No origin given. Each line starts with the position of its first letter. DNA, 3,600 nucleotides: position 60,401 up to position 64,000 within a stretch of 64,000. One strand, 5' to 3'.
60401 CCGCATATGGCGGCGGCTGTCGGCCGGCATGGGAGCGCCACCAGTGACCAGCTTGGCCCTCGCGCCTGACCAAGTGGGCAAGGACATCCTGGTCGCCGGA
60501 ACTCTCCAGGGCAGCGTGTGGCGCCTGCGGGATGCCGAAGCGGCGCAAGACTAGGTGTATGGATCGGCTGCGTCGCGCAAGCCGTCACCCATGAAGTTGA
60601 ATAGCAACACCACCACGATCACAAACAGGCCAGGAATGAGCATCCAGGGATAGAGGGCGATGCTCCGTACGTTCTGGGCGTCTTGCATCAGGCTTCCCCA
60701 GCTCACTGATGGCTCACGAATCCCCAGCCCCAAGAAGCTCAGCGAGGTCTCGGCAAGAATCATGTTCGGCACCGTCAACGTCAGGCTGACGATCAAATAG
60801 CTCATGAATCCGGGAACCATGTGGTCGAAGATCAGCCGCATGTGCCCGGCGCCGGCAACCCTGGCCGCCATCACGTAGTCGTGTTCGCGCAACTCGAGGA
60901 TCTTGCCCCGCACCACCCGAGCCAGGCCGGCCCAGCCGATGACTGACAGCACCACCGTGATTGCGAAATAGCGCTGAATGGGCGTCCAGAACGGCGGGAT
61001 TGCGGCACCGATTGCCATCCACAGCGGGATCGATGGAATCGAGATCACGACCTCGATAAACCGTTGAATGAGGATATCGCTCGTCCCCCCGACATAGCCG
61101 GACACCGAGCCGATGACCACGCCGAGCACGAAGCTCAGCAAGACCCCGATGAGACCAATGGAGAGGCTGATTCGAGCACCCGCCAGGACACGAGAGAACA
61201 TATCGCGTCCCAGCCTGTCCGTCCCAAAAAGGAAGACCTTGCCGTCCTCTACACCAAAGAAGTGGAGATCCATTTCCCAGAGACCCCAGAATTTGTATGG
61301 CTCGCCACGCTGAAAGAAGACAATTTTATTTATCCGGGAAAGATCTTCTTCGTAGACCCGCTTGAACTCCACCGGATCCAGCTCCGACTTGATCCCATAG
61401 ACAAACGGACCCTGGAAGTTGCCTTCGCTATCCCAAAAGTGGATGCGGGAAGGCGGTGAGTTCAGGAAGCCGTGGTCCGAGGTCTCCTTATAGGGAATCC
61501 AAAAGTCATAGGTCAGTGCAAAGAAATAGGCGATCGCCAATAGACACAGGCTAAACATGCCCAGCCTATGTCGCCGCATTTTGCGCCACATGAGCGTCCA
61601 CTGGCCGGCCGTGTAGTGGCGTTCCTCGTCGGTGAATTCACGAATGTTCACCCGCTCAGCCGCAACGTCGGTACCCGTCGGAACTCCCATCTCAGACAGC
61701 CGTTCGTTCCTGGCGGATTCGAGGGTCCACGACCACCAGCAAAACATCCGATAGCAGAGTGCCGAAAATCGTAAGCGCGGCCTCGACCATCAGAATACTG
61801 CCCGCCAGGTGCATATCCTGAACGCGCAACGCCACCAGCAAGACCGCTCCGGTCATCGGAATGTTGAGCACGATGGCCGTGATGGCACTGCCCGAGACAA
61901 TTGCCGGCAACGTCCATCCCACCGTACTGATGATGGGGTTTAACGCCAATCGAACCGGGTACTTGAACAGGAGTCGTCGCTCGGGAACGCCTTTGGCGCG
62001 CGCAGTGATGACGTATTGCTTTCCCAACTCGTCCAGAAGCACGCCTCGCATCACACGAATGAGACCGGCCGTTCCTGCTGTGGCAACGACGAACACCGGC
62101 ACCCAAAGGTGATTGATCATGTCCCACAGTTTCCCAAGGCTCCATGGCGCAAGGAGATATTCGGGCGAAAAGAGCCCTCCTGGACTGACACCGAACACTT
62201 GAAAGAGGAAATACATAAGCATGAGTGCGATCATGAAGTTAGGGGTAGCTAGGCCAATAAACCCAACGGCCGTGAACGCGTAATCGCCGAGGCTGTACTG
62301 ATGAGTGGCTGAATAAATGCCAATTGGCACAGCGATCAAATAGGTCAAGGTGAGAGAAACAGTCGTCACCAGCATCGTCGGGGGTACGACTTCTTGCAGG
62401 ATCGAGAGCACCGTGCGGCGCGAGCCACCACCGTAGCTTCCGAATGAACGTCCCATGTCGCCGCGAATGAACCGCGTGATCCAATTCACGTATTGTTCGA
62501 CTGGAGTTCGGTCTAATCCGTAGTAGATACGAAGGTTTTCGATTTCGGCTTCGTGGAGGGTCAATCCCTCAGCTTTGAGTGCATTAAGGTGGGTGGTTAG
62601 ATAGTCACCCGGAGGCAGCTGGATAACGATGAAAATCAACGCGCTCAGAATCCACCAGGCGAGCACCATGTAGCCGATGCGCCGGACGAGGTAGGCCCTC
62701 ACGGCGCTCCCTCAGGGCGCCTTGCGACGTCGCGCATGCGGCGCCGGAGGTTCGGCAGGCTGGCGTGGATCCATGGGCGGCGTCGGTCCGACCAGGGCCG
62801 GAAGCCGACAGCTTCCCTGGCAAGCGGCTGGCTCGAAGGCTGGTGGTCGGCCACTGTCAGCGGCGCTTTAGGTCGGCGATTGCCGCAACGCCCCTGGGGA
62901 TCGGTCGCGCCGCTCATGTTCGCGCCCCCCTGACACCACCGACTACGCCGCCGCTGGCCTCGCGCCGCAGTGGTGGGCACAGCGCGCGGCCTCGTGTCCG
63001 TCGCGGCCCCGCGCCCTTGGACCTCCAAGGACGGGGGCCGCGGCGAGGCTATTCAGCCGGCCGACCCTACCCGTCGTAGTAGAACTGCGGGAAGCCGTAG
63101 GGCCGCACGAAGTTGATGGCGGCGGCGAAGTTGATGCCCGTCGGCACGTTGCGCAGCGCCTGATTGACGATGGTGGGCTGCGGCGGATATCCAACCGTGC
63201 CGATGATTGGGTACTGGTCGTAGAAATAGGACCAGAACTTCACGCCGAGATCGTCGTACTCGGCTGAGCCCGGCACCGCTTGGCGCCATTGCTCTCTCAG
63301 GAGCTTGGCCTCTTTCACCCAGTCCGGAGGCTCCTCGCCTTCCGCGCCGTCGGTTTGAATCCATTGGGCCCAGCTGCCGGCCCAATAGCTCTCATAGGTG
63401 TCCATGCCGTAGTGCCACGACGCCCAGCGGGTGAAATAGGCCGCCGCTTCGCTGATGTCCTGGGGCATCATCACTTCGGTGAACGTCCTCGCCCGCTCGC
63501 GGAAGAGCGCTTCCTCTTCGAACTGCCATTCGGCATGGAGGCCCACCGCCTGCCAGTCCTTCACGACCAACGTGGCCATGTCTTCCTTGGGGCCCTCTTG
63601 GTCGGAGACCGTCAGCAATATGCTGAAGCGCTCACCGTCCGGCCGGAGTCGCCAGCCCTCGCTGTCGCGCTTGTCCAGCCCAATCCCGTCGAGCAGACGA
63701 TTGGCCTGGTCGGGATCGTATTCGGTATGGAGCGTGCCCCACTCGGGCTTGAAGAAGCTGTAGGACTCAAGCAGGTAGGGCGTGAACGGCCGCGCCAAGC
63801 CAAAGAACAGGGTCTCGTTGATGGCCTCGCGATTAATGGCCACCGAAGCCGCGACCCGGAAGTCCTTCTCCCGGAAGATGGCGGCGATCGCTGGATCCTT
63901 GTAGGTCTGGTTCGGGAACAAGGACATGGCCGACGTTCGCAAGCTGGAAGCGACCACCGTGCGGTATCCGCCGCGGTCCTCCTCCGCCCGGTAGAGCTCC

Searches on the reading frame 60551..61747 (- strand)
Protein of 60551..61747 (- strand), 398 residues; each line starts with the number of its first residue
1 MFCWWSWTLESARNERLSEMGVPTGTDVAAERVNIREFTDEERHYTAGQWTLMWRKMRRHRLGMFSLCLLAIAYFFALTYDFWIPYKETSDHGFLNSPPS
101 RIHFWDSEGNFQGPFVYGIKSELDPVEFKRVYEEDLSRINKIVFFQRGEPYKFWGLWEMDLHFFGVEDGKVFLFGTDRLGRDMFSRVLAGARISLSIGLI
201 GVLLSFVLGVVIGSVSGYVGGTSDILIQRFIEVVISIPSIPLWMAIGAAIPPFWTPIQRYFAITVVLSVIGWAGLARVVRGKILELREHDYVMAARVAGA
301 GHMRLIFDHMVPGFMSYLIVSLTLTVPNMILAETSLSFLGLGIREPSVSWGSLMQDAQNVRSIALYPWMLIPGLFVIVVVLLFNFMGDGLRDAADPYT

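Call 80: search_protein_families(library=pfam, proteins=[window:60551-61747:-], max_evalue=0.001)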
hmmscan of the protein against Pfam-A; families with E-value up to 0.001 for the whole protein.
window:60551-61747:- (398 aa): 2 families
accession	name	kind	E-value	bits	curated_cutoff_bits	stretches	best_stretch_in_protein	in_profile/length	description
PF00528.27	BPD_transp_1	-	2e-26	93.3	26.4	1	209-396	1-180/184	Binding-protein-dependent transport system inner membrane component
PF12911.12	OppC_N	-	4.9e-09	36.4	23.9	1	49-99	2-53/53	N-terminal TM domain of oligopeptide transport permease C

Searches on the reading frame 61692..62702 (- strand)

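Call 80: search_protein_families(library=pfam, proteins=[window:61692-62702:-], max_evalue=0.001)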
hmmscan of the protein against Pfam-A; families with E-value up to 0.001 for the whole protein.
window:61692-62702:- (336 aa): 2 families
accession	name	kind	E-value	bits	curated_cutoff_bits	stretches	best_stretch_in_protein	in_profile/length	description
PF00528.27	BPD_transp_1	-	4.6e-25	88.9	26.4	1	124-331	1-184/184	Binding-protein-dependent transport system inner membrane component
PF19300.4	BPD_transp_1_N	-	0.00024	21.7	23.8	1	1-87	1-81/114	Binding-prot-dependent transport system membrane comp, N-term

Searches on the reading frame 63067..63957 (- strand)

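Call 80: search_protein_families(library=pfam, proteins=[window:63067-63957:-], max_evalue=0.001)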
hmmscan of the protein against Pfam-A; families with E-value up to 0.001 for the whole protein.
window:63067-63957:- (296 aa): 1 family
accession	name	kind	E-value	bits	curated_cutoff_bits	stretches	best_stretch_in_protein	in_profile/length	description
PF00496.27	SBP_bac_5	-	6.6e-20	72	32.4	1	11-193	202-361/368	Bacterial extracellular solute-binding proteins, family 5 Middle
